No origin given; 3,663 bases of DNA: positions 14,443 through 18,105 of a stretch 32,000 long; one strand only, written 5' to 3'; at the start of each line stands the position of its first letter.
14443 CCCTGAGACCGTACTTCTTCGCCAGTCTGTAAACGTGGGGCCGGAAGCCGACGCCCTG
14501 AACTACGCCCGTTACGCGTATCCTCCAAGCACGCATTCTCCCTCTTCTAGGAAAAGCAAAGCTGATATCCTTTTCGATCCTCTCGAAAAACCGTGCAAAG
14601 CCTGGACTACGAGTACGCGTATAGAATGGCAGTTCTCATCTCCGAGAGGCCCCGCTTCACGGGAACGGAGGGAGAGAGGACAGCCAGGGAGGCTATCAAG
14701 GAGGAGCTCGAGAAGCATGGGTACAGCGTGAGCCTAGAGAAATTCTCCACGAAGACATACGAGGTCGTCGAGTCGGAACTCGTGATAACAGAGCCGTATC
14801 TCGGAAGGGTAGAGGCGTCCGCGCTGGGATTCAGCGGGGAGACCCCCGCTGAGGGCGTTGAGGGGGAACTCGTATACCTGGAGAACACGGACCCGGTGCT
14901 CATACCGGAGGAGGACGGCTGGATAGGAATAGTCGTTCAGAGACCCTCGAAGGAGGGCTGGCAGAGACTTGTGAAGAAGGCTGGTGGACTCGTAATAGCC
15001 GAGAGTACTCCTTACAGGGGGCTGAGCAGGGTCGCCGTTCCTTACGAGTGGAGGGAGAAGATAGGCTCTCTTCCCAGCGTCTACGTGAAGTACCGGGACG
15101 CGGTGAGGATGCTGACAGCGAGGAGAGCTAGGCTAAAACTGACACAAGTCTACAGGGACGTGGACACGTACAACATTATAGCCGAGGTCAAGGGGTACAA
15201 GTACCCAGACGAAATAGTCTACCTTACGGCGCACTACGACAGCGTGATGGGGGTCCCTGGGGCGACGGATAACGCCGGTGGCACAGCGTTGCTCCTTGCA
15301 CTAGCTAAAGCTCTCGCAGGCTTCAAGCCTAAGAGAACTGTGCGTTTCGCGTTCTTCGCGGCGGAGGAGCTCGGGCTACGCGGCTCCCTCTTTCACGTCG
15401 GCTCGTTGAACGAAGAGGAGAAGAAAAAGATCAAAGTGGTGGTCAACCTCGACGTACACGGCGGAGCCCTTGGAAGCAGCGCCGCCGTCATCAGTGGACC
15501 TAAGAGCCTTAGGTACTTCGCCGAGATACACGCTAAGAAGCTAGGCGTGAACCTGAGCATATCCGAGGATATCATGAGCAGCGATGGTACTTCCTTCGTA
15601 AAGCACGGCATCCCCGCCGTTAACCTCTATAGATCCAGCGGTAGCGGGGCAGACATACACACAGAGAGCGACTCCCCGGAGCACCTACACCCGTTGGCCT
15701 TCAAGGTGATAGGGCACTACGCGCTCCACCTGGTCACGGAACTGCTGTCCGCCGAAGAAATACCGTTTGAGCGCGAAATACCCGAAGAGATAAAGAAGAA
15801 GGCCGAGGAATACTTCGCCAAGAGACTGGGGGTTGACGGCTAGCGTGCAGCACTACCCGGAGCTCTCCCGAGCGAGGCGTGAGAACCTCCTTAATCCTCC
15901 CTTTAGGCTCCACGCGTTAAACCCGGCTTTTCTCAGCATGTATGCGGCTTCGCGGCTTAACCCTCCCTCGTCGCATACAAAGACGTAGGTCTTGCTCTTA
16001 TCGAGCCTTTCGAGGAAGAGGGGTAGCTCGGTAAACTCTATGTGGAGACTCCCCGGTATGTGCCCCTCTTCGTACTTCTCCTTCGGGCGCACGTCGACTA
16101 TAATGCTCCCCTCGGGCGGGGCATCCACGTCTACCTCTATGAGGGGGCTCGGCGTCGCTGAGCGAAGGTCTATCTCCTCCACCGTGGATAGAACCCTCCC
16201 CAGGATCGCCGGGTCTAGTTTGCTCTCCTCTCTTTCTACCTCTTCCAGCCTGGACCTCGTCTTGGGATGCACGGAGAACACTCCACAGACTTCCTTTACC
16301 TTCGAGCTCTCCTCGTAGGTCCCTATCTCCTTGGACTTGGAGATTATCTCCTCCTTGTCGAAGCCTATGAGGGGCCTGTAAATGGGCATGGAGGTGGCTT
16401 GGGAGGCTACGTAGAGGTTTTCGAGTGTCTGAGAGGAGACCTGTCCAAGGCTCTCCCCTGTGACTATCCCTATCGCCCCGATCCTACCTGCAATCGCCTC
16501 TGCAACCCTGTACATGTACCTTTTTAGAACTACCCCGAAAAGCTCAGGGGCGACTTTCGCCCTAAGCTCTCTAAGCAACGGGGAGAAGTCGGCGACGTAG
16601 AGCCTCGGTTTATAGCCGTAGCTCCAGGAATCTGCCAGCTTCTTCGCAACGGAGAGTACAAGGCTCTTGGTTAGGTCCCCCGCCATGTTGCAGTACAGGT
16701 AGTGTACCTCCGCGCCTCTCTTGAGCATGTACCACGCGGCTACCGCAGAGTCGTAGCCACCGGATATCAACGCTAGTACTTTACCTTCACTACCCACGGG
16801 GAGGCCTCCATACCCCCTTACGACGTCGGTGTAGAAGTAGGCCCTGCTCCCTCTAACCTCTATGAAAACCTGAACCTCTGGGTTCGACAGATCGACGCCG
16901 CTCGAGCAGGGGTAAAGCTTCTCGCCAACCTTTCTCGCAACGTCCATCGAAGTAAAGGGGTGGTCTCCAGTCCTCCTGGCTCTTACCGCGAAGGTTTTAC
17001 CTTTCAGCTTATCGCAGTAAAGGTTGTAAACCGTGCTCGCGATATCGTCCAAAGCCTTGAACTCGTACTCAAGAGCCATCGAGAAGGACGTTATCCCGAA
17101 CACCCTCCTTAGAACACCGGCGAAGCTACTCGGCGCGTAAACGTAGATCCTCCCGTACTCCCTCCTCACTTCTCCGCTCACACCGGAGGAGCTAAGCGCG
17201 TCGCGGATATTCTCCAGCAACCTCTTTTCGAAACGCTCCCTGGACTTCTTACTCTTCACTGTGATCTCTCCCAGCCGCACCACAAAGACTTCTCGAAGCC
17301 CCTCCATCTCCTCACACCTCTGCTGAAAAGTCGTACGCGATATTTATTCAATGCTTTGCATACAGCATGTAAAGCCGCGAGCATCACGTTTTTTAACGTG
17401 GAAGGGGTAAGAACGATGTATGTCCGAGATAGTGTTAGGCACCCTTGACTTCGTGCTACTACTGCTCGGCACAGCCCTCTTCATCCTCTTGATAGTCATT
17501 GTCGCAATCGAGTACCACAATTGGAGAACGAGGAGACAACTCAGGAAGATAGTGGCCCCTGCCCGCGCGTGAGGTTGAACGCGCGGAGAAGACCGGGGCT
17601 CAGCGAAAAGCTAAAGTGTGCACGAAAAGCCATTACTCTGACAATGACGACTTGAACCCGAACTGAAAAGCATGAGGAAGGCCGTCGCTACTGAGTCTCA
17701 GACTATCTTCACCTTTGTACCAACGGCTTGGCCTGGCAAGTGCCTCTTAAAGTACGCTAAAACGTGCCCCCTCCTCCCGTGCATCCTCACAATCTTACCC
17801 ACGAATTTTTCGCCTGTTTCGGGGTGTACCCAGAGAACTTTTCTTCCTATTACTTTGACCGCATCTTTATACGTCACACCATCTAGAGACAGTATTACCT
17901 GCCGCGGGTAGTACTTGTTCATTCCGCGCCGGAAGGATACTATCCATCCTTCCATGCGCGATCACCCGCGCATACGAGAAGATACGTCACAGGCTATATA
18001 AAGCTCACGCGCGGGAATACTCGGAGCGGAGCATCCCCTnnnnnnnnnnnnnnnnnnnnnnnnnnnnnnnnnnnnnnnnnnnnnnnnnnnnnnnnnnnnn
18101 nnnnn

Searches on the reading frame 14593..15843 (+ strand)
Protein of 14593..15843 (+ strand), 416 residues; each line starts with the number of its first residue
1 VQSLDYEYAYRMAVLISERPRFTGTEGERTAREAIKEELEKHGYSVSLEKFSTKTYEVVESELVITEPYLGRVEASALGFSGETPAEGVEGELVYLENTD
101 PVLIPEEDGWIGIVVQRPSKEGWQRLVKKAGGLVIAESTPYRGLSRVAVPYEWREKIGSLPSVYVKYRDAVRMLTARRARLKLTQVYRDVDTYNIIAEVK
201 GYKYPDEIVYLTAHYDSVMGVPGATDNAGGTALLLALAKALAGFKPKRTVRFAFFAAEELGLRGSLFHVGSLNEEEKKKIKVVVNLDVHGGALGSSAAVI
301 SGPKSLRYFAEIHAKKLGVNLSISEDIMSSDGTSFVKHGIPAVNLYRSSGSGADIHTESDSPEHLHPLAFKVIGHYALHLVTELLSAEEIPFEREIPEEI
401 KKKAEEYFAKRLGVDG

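Call 13: search_protein_families(library=pfam, proteins=[window:14593-15843:+])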
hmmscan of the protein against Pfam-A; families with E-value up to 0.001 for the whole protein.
window:14593-15843:+ (416 aa): 2 families
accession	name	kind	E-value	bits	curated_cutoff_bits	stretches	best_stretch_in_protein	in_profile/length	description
PF04389.22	Peptidase_M28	-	3.3e-36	125.3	21.3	1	194-380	1-192/193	Peptidase family M28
PF01546.33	Peptidase_M20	-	3e-07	31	24.6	1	219-289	28-98/206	Peptidase family M20/M25/M40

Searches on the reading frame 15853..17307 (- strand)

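Call 13: search_protein_families(library=pfam, proteins=[window:15853-17307:-])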
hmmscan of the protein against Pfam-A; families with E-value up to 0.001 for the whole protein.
window:15853-17307:- (484 aa): 5 families
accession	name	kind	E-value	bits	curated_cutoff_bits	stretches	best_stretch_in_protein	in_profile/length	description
PF02568.20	ThiI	-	2.7e-59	200.5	20.5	1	172-364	1-195/197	Thiamine biosynthesis protein (ThiI)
PF00581.25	Rhodanese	-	5.7e-18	65.7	22.2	1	402-476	15-100/102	Rhodanese-like domain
PF22025.1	ThiI_fer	-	1.4e-16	61.1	25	1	8-76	2-72/72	ThiI ferredoxin-like domain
PF02926.22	THUMP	-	1.8e-13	51.1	20.6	1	85-161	3-84/84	THUMP domain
PF06508.19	QueC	-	1.2e-06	28.7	22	0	176-209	1-34/210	Queuosine biosynthesis protein QueC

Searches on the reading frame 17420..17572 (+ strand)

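Call 28: search_protein_families(library=phrogs, proteins=[window:17420-17572:+], max_evalue=1)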
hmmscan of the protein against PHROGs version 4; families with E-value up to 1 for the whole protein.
window:17420-17572:+ (50 aa): 1 family
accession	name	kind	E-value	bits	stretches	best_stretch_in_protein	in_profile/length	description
phrog_8292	-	unknown function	0.01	17.1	1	3-29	9-37/66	-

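Call 70: search_protein_families(library=pfam, proteins=[window:17420-17572:+])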
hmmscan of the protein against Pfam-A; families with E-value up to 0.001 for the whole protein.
window:17420-17572:+ (50 aa): 0 families

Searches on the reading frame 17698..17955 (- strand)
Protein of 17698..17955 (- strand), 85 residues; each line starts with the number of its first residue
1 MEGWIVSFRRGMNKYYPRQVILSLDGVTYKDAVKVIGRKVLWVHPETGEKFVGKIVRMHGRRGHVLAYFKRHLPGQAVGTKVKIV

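Call 13: search_protein_families(library=pfam, proteins=[window:17698-17955:-])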
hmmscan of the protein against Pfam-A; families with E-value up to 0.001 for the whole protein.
window:17698-17955:- (85 aa): 1 family
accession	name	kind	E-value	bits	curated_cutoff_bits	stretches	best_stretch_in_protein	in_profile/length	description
PF01247.24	Ribosomal_L35Ae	-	1.1e-15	58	27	1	2-84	4-94/95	Ribosomal protein L35Ae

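Call 14: find_encoding_contigs(protein=window:17698-17955:-, flank=3000, max_places=6)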
Protein window:17698-17955:- (85 aa): 3 contigs read that carry it; 2 places shown.
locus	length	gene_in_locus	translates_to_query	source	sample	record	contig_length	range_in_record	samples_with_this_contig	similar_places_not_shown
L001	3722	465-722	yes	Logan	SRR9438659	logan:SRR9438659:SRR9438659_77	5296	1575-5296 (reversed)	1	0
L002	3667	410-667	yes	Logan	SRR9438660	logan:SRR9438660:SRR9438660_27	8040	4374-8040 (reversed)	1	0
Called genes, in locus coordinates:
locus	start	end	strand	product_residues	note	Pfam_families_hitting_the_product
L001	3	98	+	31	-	?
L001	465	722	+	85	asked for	PF01247:Ribosomal_L35Ae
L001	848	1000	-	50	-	-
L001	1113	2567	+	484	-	PF22025:ThiI_fer, PF02926:THUMP, PF02568:ThiI, PF06508:QueC (faint), PF00581:Rhodanese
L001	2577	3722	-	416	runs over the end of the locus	PF04389:Peptidase_M28, PF01546:Peptidase_M20 (weak)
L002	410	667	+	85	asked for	PF01247:Ribosomal_L35Ae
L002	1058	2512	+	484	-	PF22025:ThiI_fer, PF02926:THUMP, PF02568:ThiI, PF06508:QueC (faint), PF00581:Rhodanese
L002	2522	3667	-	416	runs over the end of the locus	PF04389:Peptidase_M28, PF01546:Peptidase_M20 (weak)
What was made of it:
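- A gene caller did not call the ORF in same-strain contigs (call 14). The ORF was not called in same-strain Logan contigs (call 14).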

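Call 17: find_related_loci(query=window:17698-17955:-, collection=genome_contigs, flank=4000)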
Query window:17698-17955:- (85 aa) in genome_contigs; peptide patterns used: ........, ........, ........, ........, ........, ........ (x = any residue, [..] = any of these).
115 stretches matched a pattern; 5 encode a relative of the query (tblastn E <= 1e-3); 5 distinct loci.
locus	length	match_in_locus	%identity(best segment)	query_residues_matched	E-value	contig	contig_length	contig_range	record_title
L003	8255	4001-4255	60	1-85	1e-32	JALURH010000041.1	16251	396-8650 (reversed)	MAG: Thermofilaceae archaeon isolate S146_metabat2_scaf2bin.035_VB S146_NODE_1420_length_16251_cov_2.368519, whole genom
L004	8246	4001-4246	57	2-83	1e-25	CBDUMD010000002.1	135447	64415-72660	MAG TPA_asm: uncultured Thermoproteales archaeon isolate SRR6823441_binner23_Refined_173 genome assembly, contig: ERZ174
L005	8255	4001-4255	45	1-85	2e-18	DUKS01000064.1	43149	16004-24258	MAG TPA_asm: Nanoarchaeota archaeon isolate UBA9640 contig_4830, whole genome shotgun sequence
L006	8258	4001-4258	45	1-84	8e-17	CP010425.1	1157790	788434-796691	Archaeon GW2011_AR15 chromosome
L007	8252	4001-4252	40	1-84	5e-16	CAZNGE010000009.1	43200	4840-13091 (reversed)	MAG TPA_asm: uncultured Methanosarcinales archaeon isolate binchicken_co151_55 genome assembly, contig: NODE_1067_length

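Call 35: find_homologous_proteins(query=window:17698-17955:-, max_evalue=1e-10)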
Query window:17698-17955:- (85 aa): 4 proteins with E <= 1e-10 among 5 candidates.
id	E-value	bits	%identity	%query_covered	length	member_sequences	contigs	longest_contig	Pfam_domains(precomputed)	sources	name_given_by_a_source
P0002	1.5e-50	186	100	100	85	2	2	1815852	PF01247.25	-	-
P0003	2.5e-35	138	69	99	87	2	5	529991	PF01247.25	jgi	jgi:large subunit ribosomal protein L35Ae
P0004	3.3e-35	137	74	96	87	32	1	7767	PF01247.25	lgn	-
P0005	1.0e-27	114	60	100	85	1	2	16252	PF01247.25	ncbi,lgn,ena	-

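Call 36: find_encoding_contigs(protein=P0003, flank=5000, max_places=5)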
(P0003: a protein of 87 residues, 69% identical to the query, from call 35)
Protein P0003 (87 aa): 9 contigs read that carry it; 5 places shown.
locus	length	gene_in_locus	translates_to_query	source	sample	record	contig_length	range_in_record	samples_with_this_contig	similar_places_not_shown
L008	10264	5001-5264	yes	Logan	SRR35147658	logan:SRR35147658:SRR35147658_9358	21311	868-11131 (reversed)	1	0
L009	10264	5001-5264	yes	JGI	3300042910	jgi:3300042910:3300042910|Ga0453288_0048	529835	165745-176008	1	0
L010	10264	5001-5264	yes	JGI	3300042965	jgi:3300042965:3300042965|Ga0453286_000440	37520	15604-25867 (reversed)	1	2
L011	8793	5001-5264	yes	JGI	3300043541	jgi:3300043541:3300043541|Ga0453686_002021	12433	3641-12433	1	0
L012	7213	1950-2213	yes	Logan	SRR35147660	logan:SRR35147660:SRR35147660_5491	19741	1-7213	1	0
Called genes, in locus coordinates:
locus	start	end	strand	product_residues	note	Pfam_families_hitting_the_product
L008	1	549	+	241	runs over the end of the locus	PF06026:Rib_5-P_isom_A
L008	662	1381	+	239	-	PF00085:Thioredoxin (faint), PF00462:Glutaredoxin (faint), PF13192:Thioredoxin_3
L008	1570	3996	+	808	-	PF00133:tRNA-synt_1, PF01406:tRNA-synt_1e (faint), PF09334:tRNA-synt_1g, PF13603:tRNA-synt_1_2 (faint), PF08264:Anticodon_1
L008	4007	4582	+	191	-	PF04266:ASCH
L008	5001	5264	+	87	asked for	PF01247:Ribosomal_L35Ae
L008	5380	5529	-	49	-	-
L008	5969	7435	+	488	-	PF22025:ThiI_fer, PF02926:THUMP, PF02568:ThiI, PF06508:QueC (faint), PF00581:Rhodanese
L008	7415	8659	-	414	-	PF04389:Peptidase_M28, PF01546:Peptidase_M20 (weak)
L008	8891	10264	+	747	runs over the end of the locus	?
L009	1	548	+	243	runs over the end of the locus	PF06026:Rib_5-P_isom_A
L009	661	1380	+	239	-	PF00085:Thioredoxin (faint), PF00462:Glutaredoxin (faint), PF13192:Thioredoxin_3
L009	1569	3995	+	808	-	PF00133:tRNA-synt_1, PF01406:tRNA-synt_1e (faint), PF09334:tRNA-synt_1g, PF13603:tRNA-synt_1_2 (faint), PF08264:Anticodon_1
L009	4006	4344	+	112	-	PF04266:ASCH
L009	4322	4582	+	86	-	-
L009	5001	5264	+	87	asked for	PF01247:Ribosomal_L35Ae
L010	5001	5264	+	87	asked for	PF01247:Ribosomal_L35Ae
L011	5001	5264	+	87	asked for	PF01247:Ribosomal_L35Ae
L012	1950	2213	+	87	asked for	PF01247:Ribosomal_L35Ae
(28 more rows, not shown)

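Call 37: find_encoding_contigs(protein=P0004, flank=5000, max_places=5)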
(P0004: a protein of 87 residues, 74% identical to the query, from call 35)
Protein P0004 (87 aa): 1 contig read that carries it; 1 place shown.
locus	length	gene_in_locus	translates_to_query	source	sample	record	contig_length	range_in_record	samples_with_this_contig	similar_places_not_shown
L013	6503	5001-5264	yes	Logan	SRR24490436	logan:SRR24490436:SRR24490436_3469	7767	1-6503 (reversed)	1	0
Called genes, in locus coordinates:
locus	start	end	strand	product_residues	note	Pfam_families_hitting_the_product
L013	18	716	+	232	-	PF00455:DeoRC (faint), PF06026:Rib_5-P_isom_A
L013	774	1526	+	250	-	PF00462:Glutaredoxin (faint), PF13192:Thioredoxin_3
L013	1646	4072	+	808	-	PF00133:tRNA-synt_1, PF01406:tRNA-synt_1e (faint), PF09334:tRNA-synt_1g, PF13603:tRNA-synt_1_2 (weak), PF08264:Anticodon_1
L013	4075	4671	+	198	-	PF04266:ASCH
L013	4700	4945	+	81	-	-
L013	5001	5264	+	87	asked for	PF01247:Ribosomal_L35Ae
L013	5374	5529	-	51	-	-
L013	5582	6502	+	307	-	?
